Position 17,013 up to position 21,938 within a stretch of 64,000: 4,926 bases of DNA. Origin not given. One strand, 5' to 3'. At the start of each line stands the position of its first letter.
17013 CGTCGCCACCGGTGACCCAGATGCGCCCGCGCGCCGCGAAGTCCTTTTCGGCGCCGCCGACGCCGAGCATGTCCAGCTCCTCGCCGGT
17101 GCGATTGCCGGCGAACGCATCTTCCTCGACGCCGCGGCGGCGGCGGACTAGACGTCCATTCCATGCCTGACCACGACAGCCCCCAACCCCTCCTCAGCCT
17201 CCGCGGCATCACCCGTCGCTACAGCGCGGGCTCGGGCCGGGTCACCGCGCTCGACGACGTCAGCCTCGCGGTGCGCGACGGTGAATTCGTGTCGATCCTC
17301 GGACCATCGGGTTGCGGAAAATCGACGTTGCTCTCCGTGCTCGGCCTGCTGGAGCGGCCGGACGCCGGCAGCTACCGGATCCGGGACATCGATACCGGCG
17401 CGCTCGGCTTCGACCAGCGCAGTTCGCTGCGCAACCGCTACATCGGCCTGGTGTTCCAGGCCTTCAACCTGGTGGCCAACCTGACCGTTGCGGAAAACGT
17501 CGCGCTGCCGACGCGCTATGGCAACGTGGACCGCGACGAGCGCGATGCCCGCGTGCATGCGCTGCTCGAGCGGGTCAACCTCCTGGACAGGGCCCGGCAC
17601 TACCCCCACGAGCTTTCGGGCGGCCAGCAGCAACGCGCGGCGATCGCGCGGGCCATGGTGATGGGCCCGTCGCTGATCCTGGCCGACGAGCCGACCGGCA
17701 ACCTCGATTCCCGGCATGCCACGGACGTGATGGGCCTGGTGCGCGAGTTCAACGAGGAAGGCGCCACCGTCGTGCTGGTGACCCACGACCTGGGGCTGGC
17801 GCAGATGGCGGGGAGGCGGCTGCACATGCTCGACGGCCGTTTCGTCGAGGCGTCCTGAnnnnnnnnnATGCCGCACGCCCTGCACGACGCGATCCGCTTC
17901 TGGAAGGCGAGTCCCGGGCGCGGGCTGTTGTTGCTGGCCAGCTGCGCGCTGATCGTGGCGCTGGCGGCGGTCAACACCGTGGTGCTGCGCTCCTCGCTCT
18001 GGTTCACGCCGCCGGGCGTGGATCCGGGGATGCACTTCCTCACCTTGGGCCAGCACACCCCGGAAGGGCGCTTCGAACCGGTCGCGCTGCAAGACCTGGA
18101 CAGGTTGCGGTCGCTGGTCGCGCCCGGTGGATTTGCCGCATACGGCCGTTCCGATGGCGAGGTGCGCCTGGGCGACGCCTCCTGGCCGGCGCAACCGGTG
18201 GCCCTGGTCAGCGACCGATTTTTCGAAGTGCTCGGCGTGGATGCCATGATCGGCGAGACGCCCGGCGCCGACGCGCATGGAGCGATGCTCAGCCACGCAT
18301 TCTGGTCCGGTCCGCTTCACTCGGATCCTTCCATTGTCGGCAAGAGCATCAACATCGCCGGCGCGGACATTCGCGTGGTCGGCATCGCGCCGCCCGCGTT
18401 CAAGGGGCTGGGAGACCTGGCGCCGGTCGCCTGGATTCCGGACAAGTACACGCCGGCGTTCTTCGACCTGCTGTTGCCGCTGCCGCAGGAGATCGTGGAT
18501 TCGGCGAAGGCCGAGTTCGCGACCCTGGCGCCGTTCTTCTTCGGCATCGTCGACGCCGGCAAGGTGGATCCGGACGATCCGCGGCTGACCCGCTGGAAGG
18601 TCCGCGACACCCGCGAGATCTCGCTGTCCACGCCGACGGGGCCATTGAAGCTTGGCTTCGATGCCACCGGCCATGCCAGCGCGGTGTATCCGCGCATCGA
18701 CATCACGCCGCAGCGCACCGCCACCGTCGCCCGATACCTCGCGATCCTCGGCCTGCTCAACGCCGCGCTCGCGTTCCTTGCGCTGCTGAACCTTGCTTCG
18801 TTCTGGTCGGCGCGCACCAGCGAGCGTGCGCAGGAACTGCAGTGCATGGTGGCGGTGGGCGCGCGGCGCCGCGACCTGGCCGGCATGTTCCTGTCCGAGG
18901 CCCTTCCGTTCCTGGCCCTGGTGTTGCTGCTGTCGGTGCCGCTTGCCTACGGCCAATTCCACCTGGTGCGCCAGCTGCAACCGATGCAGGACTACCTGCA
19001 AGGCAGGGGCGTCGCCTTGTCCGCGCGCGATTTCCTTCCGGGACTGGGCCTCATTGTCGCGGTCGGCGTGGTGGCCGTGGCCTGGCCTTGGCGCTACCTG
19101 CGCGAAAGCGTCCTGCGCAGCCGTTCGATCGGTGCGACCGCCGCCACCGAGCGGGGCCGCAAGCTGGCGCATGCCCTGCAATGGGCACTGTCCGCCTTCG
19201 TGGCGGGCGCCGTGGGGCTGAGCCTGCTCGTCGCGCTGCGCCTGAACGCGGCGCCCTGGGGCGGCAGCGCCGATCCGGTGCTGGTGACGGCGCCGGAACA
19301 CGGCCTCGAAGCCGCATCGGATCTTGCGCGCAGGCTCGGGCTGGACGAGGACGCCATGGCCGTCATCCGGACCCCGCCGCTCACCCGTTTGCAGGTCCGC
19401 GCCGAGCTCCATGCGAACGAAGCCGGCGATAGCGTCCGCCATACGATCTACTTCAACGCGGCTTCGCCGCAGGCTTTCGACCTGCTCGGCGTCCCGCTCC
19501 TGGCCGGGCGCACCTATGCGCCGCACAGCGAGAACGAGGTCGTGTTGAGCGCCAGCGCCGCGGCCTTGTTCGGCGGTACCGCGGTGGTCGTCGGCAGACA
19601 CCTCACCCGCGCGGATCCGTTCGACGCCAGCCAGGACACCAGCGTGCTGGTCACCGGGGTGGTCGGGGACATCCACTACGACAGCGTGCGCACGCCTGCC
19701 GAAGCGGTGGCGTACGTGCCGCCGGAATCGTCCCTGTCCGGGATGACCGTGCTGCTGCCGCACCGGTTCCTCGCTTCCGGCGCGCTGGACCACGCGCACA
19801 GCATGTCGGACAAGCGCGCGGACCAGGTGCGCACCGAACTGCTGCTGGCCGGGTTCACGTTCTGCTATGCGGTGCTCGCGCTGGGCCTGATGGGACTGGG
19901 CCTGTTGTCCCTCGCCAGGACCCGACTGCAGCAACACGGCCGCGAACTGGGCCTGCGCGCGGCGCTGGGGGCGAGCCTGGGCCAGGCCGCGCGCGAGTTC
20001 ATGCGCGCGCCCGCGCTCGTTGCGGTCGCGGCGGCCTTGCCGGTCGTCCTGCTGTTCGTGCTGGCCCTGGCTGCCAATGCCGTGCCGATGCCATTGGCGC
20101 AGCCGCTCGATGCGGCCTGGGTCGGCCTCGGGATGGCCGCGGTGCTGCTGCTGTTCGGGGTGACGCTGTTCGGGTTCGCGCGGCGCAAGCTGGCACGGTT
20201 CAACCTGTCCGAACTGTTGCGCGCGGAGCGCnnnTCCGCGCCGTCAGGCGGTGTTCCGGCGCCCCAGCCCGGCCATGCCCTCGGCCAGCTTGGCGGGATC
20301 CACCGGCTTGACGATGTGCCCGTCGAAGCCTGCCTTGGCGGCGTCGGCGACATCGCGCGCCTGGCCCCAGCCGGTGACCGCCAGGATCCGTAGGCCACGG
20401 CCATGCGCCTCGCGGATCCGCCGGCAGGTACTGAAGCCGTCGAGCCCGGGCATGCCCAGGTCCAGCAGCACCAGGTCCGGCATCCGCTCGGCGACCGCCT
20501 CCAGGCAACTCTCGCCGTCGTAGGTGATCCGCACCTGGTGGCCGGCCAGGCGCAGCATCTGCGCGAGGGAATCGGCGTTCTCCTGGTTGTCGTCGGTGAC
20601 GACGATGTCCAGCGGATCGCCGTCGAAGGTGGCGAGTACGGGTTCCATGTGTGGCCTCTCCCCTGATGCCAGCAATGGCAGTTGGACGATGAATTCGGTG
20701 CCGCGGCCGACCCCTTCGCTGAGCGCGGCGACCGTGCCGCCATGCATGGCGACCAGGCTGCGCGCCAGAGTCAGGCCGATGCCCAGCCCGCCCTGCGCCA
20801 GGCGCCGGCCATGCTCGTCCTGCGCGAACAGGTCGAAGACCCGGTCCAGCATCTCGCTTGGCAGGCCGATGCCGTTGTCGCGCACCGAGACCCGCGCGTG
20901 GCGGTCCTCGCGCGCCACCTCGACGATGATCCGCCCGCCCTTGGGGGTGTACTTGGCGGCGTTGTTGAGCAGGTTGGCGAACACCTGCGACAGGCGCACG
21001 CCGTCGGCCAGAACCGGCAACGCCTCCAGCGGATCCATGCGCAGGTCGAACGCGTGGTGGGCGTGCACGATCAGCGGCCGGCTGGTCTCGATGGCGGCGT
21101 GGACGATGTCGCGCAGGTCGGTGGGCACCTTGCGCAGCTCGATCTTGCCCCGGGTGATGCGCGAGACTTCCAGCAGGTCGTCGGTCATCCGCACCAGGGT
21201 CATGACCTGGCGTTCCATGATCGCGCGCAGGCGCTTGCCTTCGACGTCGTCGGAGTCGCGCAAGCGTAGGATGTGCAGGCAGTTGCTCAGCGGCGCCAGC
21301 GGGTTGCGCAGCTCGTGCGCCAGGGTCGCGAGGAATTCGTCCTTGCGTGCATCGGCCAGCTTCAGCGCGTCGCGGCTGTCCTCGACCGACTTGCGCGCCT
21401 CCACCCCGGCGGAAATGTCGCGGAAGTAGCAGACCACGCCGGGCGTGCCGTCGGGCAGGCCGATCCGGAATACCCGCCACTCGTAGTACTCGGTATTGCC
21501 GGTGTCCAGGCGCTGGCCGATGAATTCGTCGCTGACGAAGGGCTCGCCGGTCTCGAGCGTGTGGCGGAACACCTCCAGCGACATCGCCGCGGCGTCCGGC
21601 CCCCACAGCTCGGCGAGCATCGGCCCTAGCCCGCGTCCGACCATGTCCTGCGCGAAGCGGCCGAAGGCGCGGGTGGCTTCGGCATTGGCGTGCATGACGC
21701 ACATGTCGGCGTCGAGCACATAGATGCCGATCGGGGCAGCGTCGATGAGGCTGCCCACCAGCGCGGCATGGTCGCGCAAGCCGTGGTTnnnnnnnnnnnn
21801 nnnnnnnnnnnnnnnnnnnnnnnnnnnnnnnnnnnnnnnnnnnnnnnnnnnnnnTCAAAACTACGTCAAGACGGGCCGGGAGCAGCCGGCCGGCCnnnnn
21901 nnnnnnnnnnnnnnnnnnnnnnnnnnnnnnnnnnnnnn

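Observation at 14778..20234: Triplet of Sec-signal 4-Cys mini-peptides leading an operon with a CPxC periplasmic protein and a HlyD / ABC / double-FtsX exporter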

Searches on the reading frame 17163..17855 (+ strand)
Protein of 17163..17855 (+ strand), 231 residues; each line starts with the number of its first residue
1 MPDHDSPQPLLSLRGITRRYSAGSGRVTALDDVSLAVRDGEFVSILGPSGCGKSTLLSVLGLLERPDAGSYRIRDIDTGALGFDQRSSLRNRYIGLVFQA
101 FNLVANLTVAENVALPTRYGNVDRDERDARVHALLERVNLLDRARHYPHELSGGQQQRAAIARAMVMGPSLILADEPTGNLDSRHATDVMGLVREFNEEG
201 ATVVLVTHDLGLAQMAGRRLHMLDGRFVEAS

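Call 3: search_protein_families(library=pfam, proteins=[window:17163-17855:+], max_evalue=1)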
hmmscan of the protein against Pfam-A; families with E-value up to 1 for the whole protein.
window:17163-17855:+ (231 aa): 18 families
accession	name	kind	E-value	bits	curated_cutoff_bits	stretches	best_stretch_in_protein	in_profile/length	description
PF00005.33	ABC_tran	-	2.2e-33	116.2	25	1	30-178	1-136/137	ABC transporter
PF13304.12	AAA_21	-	1.8e-08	35.3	27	2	142-212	229-302/304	AAA domain, putative AbiEii toxin, Type IV TA system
PF02463.25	SMC_N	-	1e-05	25.5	40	1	40-216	24-205/220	RecF/RecN/SMC N terminal domain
PF13191.12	AAA_16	-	0.00078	20.4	32.6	1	29-71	11-56/167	AAA ATPase domain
PF20703.3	nSTAND1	-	0.00078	19.6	27.1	1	25-58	18-51/379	Novel STAND NTPase 1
PF13555.12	AAA_29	-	0.0043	17.2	27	1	36-57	18-39/61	P-loop containing region of AAA domain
PF03215.21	Rad17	-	0.0089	16.4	23.8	1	29-60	34-65/186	Rad17 P-loop domain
PF11095.14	Gemin7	-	0.021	15.2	25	1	85-144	5-64/76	Gem-associated protein 7 (Gemin7)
PF03193.22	RsgA_GTPase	-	0.026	14.8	30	1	35-60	102-126/174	RsgA GTPase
PF13481.12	AAA_25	-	0.026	14.6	27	1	38-61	31-54/195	AAA domain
PF13238.12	AAA_18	-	0.097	13.6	29.4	1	45-76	3-31/128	AAA domain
PF01637.24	ATPase_2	-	0.11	12.7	33.2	1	27-58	5-38/225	ATPase domain predominantly from Archaea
PF13401.12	AAA_22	-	0.13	13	27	1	40-62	5-27/130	AAA domain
PF25199.1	nSTAND_NTPase5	-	0.13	12.5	34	1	39-58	40-59/145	Novel STAND NTPase 5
PF13476.12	AAA_23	-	0.17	12.9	27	1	42-60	21-39/201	AAA domain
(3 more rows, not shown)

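Call 4: search_protein_families(library=ncbifam, proteins=[window:17163-17855:+], max_evalue=1)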
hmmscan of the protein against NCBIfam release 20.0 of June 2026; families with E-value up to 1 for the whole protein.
window:17163-17855:+ (231 aa): 199 families (the best 25 are shown)
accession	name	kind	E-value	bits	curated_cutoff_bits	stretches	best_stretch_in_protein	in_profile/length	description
NF038007.1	ABC_ATP_DarD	equivalog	5.4e-69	232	375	1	11-227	2-218/218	darobactin export ABC transporter ATP-binding protein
NF007826.0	PRK10535.1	equivalog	2.1e-65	221.3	966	1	9-229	3-223/648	macrolide ABC transporter ATP-binding protein/permease MacB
TIGR02211.1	LolD_lipo_ex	equivalog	1.1e-61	208.2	307.75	1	11-228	2-220/221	lipoprotein-releasing ABC transporter ATP-binding protein LolD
TIGR02673.1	FtsE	equivalog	4.7e-60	202.9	264.85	1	13-223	4-210/214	cell division ATP-binding protein FtsE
NF008639.0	PRK11629.1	equivalog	7.6e-56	189.1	360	1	8-228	4-225/234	lipoprotein-releasing ABC transporter ATP-binding protein LolD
TIGR03608.1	L_ocin_972_ABC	subfamily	2.6e-55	187.1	254.85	1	28-220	12-204/206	putative bacteriocin export ABC transporter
TIGR02982.1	heterocyst_DevA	subfamily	1.1e-53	182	295.8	1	11-227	2-219/220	ABC exporter ATP-binding subunit, DevA family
TIGR03265.1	PhnT2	equivalog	4.7e-51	174.1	457.7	1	10-218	4-204/353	putative 2-aminoethylphosphonate ABC transporter ATP-binding protein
NF007027.0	PRK09493.1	equivalog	3.3e-50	170.7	379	1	24-224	11-210/240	glutamine ABC transporter ATP-binding protein GlnQ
NF008338.0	PRK11124.1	equivalog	7e-48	163.2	369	1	25-230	13-222/242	arginine ABC transporter ATP-binding protein ArtP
NF008428.0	PRK11264.1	equivalog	1.4e-47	162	406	1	28-229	17-224/250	L-cystine ABC transporter ATP-binding protein TcyN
NF007879.0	PRK10584.1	equivalog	7.8e-47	159.9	336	1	15-230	11-227/228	putative ABC transporter ATP-binding protein YbbA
NF040933.2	ABC_arch_GlcV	equivalog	1.6e-46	158.8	450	1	13-210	5-202/357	glucose ABC transporter ATP-binding protein GlcV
TIGR00968.1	3a0106s01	subfamily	1.4e-44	152.4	342.75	1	24-216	10-197/237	sulfate ABC transporter ATP-binding protein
TIGR02315.1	ABC_phnC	equivalog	1.8e-44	152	266.1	1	13-219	4-215/243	phosphonate ABC transporter ATP-binding protein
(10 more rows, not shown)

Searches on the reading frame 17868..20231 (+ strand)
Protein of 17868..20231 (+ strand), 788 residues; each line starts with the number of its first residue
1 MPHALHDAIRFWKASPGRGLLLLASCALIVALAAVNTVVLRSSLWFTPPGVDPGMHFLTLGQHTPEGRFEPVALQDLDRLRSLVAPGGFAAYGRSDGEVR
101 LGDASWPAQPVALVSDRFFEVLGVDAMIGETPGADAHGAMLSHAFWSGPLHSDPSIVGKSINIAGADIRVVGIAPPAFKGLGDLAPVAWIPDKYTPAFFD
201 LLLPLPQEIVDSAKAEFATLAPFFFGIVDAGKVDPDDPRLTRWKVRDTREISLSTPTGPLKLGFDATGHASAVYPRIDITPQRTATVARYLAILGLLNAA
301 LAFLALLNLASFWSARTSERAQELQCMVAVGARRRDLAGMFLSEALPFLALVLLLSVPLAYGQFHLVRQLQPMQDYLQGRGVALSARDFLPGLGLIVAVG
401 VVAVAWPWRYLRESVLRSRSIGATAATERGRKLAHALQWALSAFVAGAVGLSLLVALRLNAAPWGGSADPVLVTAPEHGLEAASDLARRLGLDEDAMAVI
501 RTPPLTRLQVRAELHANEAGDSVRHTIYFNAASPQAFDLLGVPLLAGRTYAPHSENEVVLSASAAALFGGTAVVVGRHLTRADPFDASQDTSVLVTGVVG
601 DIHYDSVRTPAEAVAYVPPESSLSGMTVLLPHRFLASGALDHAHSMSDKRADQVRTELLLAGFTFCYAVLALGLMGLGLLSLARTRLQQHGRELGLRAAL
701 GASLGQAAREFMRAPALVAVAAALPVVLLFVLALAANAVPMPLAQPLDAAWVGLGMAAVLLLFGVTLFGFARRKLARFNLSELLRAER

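Call 3: search_protein_families(library=pfam, proteins=[window:17868-20231:+], max_evalue=1)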
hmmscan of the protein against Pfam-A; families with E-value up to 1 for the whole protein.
window:17868-20231:+ (788 aa): 2 families
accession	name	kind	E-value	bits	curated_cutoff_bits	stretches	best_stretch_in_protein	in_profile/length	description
PF02687.27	FtsX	-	8.6e-18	65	25.5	2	299-412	5-116/120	FtsX-like permease C-terminal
PF12704.14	MacB_PCD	-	1.9e-14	54.9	27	2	58-194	42-173/207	MacB-like periplasmic core domain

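Call 4: search_protein_families(library=ncbifam, proteins=[window:17868-20231:+], max_evalue=1)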
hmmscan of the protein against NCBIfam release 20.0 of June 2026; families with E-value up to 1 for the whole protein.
window:17868-20231:+ (788 aa): 2 families
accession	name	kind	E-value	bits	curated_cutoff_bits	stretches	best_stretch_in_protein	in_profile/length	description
TIGR03434.1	ADOP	subfamily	5.4e-39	133.9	622.3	2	281-785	258-801/803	ADOP family duplicated permease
NF007826.0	PRK10535.1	equivalog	0.0038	15.5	966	1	662-738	523-600/648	macrolide ABC transporter ATP-binding protein/permease MacB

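Call 11: find_homologous_proteins(query=window:17868-20231:+, max_evalue=0.00001)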
Query window:17868-20231:+ (788 aa): 105 proteins with E <= 0.00001 among 8000 candidates.
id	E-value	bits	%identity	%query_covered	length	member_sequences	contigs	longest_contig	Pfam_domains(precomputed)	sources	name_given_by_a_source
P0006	0.0e+0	1707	99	100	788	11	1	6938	PF02687.28,PF12704.15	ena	-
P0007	1.1e-234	800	50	100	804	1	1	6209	PF02687.28,PF12704.15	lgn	-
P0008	7.0e-195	668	45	100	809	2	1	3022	PF02687.28,PF12704.15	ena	-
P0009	3.8e-186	639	44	100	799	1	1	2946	PF02687.28,PF12704.15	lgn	-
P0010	2.8e-14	71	28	62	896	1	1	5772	PF02687.28,PF12704.15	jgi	jgi:macrolide transport system ATP-binding/permease protein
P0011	3.3e-14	70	25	84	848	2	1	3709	PF02687.28,PF12704.15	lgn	-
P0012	8.8e-14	69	29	30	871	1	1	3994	PF02687.28,PF12704.15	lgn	-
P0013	1.3e-13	69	25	86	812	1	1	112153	PF02687.28,PF12704.15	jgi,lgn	jgi:predicted permease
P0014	2.0e-13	68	26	75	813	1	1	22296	PF02687.28,PF12704.15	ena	-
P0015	8.9e-13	66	26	77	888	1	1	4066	PF02687.28,PF12704.15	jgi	jgi:predicted permease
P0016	2.3e-12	64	24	90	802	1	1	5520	PF02687.28,PF12704.15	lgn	-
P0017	2.5e-12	64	24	76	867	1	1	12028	PF02687.28,PF12704.15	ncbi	-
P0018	4.6e-12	63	25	36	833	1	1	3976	PF02687.28,PF12704.15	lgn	-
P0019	7.3e-12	63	24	88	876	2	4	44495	PF02687.28,PF12704.15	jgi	jgi:predicted permease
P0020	2.2e-11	61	28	43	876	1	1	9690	PF02687.28,PF12704.15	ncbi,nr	ncbi:MAG TPA: ABC transporter permease [Gemmatimonadales bacterium]|nr:ABC transporter permease [Gem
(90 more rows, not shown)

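Call 12: find_encoding_contigs(protein=P0007, flank=10000)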
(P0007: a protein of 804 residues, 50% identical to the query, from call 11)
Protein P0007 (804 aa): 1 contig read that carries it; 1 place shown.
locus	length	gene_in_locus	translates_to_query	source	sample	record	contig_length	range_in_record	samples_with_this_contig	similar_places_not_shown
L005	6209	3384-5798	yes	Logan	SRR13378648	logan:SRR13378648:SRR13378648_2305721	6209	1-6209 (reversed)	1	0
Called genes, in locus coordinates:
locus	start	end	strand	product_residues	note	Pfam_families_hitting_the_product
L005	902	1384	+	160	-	-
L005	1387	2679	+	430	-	PF25973:BSH_CzcB (faint)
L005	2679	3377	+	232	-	PF13191:AAA_16 (faint), PF02463:SMC_N (faint), PF00005:ABC_tran, PF13304:AAA_21 (faint)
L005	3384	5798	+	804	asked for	PF12704:MacB_PCD (weak), PF02687:FtsX, PF12704:MacB_PCD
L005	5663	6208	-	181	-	?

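Call 13: find_encoding_contigs(protein=P0008, flank=10000)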
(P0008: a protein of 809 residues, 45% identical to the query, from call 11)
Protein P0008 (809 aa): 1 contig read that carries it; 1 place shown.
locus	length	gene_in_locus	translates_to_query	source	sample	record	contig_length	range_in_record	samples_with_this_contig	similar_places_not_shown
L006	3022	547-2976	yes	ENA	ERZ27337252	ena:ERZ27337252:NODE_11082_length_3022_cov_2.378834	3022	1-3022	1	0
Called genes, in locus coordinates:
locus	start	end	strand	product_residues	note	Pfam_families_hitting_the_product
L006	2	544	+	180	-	?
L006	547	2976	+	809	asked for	PF12704:MacB_PCD, PF02687:FtsX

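Call 14: find_encoding_contigs(protein=P0009, flank=10000)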
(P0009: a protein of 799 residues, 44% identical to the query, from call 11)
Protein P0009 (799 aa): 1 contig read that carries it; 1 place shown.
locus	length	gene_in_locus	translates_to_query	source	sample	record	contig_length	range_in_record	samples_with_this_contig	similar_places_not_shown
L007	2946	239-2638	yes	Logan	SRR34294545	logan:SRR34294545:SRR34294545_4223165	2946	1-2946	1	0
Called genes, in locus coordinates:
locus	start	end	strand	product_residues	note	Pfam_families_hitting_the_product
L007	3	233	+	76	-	?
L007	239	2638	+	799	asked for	PF12704:MacB_PCD, PF02687:FtsX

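Call 21: find_related_loci(query=A3, collection=genome_contigs, flank=10000)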
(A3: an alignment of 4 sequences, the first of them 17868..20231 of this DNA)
Query A3 (788 aa) in genome_contigs; peptide patterns used: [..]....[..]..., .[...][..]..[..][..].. (x = any residue, [..] = any of these).
110 stretches matched a pattern; 80 encode a relative of the query (tblastn E <= 1e-3); 80 distinct loci.
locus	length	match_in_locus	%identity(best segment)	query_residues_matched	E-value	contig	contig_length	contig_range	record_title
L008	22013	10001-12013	24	56-703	3e-20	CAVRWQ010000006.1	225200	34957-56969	MAG: uncultured Acidobacteriota bacterium isolate MFD06229.bin.2.89 genome assembly, contig: contig_3874, whole genome s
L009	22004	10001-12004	25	97-739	3e-20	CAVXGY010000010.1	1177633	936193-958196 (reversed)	MAG: Terriglobia bacterium isolate MFD05513.bin.1.16 genome assembly, contig: contig_6975, whole genome shotgun sequence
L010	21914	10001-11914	25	95-706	1e-19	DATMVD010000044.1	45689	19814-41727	MAG TPA_asm: Pyrinomonadaceae bacterium isolate SMAG_U13059 k141_364350, whole genome shotgun sequence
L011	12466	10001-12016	26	75-713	2e-19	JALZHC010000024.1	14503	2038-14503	MAG: Acidobacteriota bacterium isolate PEA bin7 SC8831_NODE_41_length_14503_cov_0.981149, whole genome shotgun sequence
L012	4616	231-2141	25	96-702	3e-19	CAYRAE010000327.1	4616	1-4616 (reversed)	MAG TPA_asm: uncultured Luteitalea sp. isolate SRP344714_co1_117 genome assembly, contig: NODE_31019_length_4616_cov_8.1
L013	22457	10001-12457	25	5-787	1e-18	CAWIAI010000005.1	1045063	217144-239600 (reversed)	MAG: uncultured Acidobacteriota bacterium isolate MFD00731.bin.1.272 genome assembly, contig: contig_18458, whole genome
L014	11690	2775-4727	25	88-703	1e-18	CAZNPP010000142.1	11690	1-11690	MAG TPA_asm: uncultured Chloracidobacterium sp. isolate SRP217488_co1_154 genome assembly, contig: NODE_4247_length_1169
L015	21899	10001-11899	25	113-709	2e-17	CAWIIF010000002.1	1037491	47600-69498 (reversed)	MAG: Bryobacterales bacterium isolate MFD05502.bin.1.55 genome assembly, contig: contig_11281, whole genome shotgun sequ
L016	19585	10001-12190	26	91-787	9e-17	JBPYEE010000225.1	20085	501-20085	MAG: Vicinamibacterales bacterium isolate Bin.016.fastaField_forest_FP4 k127_2688284, whole genome shotgun sequence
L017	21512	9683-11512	25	114-703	3e-16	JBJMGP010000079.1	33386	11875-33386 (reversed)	MAG: Pyrinomonadaceae bacterium isolate H1_16_all_fractions_metab_conc_65_66_15 k255_1959429, whole genome shotgun seque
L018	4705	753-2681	25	114-718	1e-15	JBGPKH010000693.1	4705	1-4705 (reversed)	MAG: Bryobacteraceae bacterium isolate OBJ_0618_7090110_290 k141_7301708_length_4705_cov_12.2377, whole genome shotgun s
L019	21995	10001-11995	24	70-702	3e-15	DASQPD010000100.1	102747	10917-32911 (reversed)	MAG TPA_asm: Pyrinomonadaceae bacterium isolate SMAG_U10820 k141_2285756, whole genome shotgun sequence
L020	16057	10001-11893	25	115-713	7e-15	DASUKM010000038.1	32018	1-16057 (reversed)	MAG TPA_asm: Vicinamibacterales bacterium isolate SMAG_U1515 k141_1035449, whole genome shotgun sequence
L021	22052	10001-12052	24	95-748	1e-14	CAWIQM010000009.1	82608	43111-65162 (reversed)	MAG: uncultured Acidobacteriaceae bacterium isolate MFD01689.bin.1.61 genome assembly, contig: contig_28719, whole genom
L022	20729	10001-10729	29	95-346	1e-14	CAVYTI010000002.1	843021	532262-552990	MAG: uncultured Acidobacteriota bacterium isolate MFD05537.bin.1.91 genome assembly, contig: contig_10742, whole genome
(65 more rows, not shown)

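Call 71: search_protein_families(library=pfam, proteins=[L005:5663-6208:-], max_evalue=0.01)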
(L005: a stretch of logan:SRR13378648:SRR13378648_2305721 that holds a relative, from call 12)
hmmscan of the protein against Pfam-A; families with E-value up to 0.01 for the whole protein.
L005:5663-6208:- (181 aa): 0 families

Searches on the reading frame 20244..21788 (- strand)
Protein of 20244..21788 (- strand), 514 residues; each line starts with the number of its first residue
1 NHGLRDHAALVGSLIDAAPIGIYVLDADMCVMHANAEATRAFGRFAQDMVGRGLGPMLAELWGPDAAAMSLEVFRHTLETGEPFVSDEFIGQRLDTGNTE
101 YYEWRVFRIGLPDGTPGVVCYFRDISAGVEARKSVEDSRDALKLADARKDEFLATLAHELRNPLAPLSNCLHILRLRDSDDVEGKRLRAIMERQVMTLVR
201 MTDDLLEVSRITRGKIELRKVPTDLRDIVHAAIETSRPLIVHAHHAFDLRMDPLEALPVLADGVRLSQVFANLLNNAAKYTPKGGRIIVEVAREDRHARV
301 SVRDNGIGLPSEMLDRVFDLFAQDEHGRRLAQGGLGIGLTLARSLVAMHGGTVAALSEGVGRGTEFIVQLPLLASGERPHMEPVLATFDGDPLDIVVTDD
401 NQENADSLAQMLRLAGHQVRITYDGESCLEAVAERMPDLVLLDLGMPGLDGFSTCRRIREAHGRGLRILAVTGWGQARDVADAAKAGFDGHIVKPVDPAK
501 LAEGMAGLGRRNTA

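Call 71: search_protein_families(library=pfam, proteins=[window:20244-21788:-], max_evalue=0.01)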
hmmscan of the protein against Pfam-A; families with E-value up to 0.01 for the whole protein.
window:20244-21788:- (514 aa): 8 families
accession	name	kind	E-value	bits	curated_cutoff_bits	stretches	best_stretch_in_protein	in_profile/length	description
PF02518.31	HATPase_c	-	2.3e-27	96.1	26.4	1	262-372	2-109/111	Histidine kinase-, DNA gyrase B-, and HSP90-like ATPase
PF00072.30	Response_reg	-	1.7e-24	86.5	30.2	1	395-503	1-108/111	Response regulator receiver domain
PF00512.31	HisKA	-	2e-13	50.6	26.9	1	149-214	2-66/66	His Kinase A (phospho-acceptor) domain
PF08448.16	PAS_4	-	6.7e-12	46.1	23.1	1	16-127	2-107/110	PAS fold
PF00989.32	PAS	-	9.4e-06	26.1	22.6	1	13-125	5-113/113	PAS fold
PF13188.13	PAS_8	-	0.0012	19.1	21.8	0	13-60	5-49/65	PAS domain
PF13589.12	HATPase_c_3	-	0.0021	18.5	25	1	268-343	5-81/137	Histidine kinase-, DNA gyrase B-, and HSP90-like ATPase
PF13426.13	PAS_9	-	0.003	18.3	27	0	21-126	3-102/103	PAS domain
